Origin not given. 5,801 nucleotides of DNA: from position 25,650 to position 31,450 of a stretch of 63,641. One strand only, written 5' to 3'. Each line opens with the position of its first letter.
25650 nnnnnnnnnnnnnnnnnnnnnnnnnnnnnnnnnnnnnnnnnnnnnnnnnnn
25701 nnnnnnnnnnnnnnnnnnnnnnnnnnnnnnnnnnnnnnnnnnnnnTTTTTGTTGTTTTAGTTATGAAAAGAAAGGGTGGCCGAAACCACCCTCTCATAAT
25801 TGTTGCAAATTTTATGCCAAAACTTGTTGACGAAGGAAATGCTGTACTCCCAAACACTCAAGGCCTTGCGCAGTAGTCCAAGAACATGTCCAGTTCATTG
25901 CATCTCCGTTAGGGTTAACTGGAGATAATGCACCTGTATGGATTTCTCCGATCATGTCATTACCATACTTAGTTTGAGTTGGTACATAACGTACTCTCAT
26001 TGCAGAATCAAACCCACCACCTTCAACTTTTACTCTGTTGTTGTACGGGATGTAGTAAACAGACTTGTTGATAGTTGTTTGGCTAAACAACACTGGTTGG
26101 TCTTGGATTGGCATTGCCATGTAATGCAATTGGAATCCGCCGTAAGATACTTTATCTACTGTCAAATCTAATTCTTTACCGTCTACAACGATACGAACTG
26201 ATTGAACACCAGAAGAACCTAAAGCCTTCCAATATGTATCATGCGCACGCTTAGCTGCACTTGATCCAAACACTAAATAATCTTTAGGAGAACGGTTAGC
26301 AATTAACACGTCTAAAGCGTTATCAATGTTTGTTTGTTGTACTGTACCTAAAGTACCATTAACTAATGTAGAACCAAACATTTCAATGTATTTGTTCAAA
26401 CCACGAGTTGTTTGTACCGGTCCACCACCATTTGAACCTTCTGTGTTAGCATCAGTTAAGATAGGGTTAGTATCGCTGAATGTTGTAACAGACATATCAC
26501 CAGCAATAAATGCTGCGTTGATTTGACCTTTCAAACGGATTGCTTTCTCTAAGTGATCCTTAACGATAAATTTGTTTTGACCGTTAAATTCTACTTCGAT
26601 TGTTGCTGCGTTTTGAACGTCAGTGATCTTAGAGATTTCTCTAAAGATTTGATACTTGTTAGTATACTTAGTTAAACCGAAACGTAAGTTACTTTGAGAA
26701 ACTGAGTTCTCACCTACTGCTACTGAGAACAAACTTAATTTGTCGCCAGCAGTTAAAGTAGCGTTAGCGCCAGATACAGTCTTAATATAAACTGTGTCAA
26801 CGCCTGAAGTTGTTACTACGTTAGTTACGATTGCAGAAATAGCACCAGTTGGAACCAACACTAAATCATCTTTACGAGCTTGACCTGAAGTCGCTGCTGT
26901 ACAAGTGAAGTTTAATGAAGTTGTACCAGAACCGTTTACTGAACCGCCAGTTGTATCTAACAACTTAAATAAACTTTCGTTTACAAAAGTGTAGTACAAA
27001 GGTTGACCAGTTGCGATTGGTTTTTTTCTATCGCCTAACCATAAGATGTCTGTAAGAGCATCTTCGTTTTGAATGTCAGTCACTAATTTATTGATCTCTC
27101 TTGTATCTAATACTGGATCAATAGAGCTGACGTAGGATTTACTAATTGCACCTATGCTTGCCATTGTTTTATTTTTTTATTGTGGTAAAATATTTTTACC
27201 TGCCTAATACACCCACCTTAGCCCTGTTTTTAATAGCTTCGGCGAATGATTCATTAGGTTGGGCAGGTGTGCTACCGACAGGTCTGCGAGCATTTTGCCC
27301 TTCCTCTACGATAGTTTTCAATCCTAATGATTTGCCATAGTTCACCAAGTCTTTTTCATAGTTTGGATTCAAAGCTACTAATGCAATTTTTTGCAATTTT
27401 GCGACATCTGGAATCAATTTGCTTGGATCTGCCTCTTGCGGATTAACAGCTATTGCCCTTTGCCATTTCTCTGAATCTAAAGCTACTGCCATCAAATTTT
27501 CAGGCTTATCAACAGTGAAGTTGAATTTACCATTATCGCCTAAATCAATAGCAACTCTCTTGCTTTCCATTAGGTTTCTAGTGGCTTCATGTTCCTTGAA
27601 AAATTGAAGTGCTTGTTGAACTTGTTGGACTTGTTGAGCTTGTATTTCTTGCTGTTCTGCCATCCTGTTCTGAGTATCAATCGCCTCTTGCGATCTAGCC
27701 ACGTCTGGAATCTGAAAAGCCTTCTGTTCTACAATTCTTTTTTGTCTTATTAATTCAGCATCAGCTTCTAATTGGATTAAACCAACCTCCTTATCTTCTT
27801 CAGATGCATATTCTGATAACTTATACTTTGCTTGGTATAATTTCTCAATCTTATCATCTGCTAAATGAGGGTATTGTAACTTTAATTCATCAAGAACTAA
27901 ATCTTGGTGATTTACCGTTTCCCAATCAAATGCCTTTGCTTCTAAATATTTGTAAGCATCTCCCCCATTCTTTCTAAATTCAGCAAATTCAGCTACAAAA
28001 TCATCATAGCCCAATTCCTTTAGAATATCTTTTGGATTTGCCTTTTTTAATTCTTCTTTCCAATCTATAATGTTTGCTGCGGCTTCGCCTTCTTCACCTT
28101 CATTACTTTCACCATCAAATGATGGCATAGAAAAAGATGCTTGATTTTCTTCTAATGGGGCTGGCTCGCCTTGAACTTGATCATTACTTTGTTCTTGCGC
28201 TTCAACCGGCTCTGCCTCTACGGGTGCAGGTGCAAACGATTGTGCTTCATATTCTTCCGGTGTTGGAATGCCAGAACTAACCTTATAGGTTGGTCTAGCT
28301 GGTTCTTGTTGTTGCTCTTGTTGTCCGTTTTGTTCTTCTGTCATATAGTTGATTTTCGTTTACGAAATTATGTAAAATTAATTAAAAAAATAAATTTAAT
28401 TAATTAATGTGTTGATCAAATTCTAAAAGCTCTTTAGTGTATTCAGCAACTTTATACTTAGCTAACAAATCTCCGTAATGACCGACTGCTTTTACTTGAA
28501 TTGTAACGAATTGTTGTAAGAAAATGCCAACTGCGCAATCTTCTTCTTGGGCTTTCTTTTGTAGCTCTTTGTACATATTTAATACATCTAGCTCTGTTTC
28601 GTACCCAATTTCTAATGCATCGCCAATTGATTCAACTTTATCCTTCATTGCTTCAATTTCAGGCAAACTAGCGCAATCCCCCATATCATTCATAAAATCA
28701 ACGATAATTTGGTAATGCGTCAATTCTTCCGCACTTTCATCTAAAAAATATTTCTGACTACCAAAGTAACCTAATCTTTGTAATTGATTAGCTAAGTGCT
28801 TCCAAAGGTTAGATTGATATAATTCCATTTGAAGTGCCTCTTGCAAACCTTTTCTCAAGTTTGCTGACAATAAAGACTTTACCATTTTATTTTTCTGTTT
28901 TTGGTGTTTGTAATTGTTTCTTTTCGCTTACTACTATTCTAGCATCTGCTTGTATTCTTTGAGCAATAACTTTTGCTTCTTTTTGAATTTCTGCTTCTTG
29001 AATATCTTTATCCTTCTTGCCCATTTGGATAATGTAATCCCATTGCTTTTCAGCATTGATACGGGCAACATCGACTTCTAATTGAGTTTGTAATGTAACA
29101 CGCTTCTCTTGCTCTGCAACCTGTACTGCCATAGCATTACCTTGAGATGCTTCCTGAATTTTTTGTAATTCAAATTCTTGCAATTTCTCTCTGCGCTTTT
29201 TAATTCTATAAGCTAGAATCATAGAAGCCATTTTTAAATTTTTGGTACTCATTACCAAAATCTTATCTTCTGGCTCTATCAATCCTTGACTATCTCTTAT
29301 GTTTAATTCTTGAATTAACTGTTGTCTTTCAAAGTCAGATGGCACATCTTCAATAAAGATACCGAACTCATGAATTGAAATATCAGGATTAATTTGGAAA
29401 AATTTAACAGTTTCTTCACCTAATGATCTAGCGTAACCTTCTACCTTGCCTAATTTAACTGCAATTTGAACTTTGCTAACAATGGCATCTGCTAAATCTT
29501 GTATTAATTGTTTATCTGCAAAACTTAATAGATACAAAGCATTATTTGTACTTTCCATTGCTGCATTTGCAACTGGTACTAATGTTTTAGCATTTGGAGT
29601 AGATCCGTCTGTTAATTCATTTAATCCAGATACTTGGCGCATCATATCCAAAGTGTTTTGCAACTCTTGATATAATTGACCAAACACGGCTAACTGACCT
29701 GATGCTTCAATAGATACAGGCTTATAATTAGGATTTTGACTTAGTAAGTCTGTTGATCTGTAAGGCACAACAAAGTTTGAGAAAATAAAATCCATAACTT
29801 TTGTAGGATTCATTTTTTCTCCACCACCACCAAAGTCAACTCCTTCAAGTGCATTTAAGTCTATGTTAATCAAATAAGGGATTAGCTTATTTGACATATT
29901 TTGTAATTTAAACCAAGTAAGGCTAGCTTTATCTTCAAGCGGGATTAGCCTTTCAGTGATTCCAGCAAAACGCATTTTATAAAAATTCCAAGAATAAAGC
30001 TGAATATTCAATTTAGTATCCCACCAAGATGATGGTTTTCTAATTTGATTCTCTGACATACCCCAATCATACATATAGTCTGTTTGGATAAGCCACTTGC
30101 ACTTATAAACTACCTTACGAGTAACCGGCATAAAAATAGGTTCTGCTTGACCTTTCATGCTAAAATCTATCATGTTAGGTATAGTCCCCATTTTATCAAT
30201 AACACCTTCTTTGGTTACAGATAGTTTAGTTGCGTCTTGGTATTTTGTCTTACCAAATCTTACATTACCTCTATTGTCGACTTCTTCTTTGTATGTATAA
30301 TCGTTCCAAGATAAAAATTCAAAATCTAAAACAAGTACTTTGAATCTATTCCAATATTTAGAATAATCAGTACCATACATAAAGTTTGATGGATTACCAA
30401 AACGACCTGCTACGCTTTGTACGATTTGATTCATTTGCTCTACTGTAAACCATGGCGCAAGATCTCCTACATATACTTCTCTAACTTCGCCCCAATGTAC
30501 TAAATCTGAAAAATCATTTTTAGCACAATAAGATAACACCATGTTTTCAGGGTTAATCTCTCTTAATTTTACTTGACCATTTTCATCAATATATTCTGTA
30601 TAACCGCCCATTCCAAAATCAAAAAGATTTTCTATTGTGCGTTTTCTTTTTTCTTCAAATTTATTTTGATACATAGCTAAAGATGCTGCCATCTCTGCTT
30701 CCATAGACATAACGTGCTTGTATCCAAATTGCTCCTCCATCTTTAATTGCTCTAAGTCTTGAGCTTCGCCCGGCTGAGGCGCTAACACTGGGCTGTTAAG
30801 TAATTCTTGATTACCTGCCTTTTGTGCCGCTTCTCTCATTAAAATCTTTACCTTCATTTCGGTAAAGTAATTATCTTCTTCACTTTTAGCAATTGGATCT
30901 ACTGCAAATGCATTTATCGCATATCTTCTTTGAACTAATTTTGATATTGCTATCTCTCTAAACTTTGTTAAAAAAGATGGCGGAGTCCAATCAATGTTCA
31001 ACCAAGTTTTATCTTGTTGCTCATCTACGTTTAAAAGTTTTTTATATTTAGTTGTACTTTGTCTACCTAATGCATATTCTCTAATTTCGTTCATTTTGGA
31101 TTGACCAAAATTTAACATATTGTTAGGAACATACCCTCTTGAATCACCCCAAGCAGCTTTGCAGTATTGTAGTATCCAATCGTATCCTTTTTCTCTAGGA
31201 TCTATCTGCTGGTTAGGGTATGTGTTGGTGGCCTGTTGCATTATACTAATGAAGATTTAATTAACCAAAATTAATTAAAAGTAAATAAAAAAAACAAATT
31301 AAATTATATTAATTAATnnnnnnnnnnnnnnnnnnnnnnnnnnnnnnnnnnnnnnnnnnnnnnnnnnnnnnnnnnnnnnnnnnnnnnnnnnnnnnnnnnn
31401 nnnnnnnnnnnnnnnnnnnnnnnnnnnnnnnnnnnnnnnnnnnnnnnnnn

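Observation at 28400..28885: Ferritin-like gene embedded between portal and scaffold/capsid genes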

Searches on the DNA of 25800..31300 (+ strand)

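Call 6: search_dna_similar(query=window:25800-31300:+, collection=phages, mode=near, max_rows=20)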
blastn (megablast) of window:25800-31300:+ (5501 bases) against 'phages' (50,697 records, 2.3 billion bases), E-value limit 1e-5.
No match.
